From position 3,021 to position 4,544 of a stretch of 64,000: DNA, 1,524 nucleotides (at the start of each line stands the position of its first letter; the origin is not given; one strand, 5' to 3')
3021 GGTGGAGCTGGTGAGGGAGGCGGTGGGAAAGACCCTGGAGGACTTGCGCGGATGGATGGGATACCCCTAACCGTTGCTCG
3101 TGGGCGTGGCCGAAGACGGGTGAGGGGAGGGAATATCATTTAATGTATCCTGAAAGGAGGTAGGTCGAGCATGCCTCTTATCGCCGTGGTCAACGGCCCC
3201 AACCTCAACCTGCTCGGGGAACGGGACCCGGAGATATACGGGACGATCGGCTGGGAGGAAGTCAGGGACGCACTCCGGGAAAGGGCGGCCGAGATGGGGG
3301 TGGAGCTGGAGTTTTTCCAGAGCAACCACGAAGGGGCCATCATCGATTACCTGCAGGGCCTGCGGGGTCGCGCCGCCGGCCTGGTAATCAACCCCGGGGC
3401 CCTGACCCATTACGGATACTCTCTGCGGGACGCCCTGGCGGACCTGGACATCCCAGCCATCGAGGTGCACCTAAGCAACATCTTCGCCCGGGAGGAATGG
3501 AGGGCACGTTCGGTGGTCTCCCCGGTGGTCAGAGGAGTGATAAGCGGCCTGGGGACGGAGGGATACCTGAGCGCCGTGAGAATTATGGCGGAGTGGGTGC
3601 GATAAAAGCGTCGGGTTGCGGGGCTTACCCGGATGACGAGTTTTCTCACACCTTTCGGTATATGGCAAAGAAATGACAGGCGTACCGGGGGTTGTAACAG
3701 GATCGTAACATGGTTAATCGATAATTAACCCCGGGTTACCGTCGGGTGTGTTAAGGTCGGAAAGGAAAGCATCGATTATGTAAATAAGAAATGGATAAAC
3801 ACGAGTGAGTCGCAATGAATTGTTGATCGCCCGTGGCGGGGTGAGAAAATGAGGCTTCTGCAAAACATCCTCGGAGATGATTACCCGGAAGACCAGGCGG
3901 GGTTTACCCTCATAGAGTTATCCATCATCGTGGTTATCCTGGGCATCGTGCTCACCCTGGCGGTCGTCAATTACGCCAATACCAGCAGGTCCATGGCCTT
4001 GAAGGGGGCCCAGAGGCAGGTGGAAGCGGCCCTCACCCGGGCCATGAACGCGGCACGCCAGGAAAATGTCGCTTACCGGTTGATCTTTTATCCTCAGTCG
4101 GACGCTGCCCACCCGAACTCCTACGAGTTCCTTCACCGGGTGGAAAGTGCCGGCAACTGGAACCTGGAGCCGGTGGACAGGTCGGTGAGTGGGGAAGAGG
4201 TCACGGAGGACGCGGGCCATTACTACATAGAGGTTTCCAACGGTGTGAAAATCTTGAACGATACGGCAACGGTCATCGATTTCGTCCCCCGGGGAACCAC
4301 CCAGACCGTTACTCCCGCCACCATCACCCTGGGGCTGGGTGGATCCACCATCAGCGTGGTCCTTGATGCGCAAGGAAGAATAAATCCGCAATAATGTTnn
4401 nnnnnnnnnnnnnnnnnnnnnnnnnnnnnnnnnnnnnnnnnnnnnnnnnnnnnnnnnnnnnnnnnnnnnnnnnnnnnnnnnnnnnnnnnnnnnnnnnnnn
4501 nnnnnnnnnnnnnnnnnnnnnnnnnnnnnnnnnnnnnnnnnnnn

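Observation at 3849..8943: Lower-GC cluster of four prepilin-type genes inserted between aroQ and pepP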

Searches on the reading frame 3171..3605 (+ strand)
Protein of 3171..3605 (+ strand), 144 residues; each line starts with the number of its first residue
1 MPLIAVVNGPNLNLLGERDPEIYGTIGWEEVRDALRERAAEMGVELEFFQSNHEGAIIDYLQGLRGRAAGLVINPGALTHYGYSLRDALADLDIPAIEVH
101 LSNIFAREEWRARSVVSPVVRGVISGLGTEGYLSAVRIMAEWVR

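Call 3: search_protein_families(library=pfam, proteins=[window:3171-3605:+], max_evalue=0.1)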
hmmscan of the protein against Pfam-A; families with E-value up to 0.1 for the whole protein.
window:3171-3605:+ (144 aa): 1 family
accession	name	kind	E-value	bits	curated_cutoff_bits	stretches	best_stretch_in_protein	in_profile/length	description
PF01220.24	DHquinase_II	-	1.9e-53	180.3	23.3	1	4-139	2-137/138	Dehydroquinase class II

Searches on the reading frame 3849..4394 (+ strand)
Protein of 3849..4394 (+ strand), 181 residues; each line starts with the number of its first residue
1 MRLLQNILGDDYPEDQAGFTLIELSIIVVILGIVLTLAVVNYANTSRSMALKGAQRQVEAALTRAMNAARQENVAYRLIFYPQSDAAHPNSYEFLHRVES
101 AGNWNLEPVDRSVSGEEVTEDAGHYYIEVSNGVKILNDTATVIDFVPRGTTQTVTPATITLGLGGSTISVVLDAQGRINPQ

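Call 3: search_protein_families(library=pfam, proteins=[window:3849-4394:+], max_evalue=0.1)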
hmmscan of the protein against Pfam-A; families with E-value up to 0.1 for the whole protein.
window:3849-4394:+ (181 aa): 2 families
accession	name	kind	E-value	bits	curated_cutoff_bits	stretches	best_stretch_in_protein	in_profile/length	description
PF07963.17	N_methyl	-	6e-06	26.1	21.2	1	16-38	4-26/27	Prokaryotic N-terminal methylation motif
PF12019.13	GspH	-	0.00068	20.6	21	1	60-176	7-108/108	Type II transport protein GspH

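Call 4: search_protein_families(library=ncbifam, proteins=[window:3849-4394:+], max_evalue=0.1)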
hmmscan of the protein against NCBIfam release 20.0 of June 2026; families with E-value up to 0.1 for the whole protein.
window:3849-4394:+ (181 aa): 11 families
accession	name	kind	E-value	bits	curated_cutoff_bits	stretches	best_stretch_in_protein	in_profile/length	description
TIGR01708.2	typeII_sec_gspH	equivalog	3e-11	43.6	80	1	16-122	1-99/169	type II secretion system minor pseudopilin GspH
NF007800.0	PRK10506.1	equivalog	4.1e-09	36.5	158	1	14-178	6-149/163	prepilin peptidase-dependent protein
TIGR02596.1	TIGR02596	subfamily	4.6e-07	30.1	70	1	19-92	1-74/196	Verru_Chthon cassette protein D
TIGR01710.1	typeII_sec_gspG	equivalog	2.3e-06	27.7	88.85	1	18-76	2-59/134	type II secretion system major pseudopilin GspG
NF040999.1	pilin_ComGC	equivalog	0.00018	21.6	75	1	17-58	2-43/84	competence type IV pilus major pilin ComGC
NF040982.1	ComGD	equivalog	0.00036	20.9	70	1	16-85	1-70/139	competence type IV pilus minor pilin ComGD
NF041775.1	typeIV_PilA_Myxo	equivalog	0.00051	20.1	400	1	16-46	10-40/214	type IV pilin protein PilA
TIGR02532.1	IV_pilin_GFxxxE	domain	0.00065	19.5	16.3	1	16-39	1-24/24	prepilin-type N-terminal cleavage/methylation domain-containing protein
NF007862.0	PRK10574.1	equivalog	0.00095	19.3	138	1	15-52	3-40/145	prepilin peptidase-dependent pilin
TIGR02599.1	TIGR02599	subfamily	0.072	12.3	256.5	1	18-52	1-35/361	Verru_Chthon cassette protein C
NF006453.0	PRK08808.1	equivalog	0.087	11.9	295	0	16-68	6-65/211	type II secretion system protein J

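Call 67: search_solved_structures(query=A3, max_evalue=1)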
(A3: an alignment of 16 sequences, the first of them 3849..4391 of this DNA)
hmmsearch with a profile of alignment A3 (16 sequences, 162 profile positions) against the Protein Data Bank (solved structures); distinct sequences matched with E-value up to 1: 23.
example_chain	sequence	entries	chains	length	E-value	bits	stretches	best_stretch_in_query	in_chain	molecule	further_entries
9egp_A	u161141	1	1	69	2.4e-06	30.7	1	2-42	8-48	Geopilin domain 1 protein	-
7tgg_A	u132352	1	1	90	9.7e-06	28.7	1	3-51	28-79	Geopilin domain 1 protein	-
9lab_B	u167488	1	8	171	1.2e-05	28.4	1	2-49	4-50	MSHA major pilin subunit MshA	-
6xxe_A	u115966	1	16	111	7e-05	25.9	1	5-55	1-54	Uncharacterized protein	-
8qqj_J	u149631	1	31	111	7.6e-05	25.8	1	5-55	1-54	Type IV narrow pilus major component PilA5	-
2m7g_A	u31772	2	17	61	0.00012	25.1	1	5-51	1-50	Geopilin domain 1 protein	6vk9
8pfb_G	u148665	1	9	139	0.00019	24.5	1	5-49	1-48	Type IV pilin PilE1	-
1oqw_A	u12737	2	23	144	0.00058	22.9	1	5-50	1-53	Fimbrial protein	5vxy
9laa_A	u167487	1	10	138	0.00061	22.8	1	3-39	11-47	Type IV pilin protein PilA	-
8tj2_C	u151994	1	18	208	0.001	22.1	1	5-51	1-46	Type IV major pilin protein PilA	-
8tob_GA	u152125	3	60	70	0.0048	19.9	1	6-37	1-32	Fimbrial protein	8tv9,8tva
8tum_e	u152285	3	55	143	0.007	19.4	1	5-33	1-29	Type IV major pilin protein PilA | Pilin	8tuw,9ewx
1ay2_A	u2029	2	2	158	0.0093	19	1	5-40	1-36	TYPE 4 PILIN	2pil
8bl6_A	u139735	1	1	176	0.011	18.8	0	124-157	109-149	dIG14-scdim-EF62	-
8p3b_A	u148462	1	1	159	0.018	18.1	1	5-40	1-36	Fimbrial protein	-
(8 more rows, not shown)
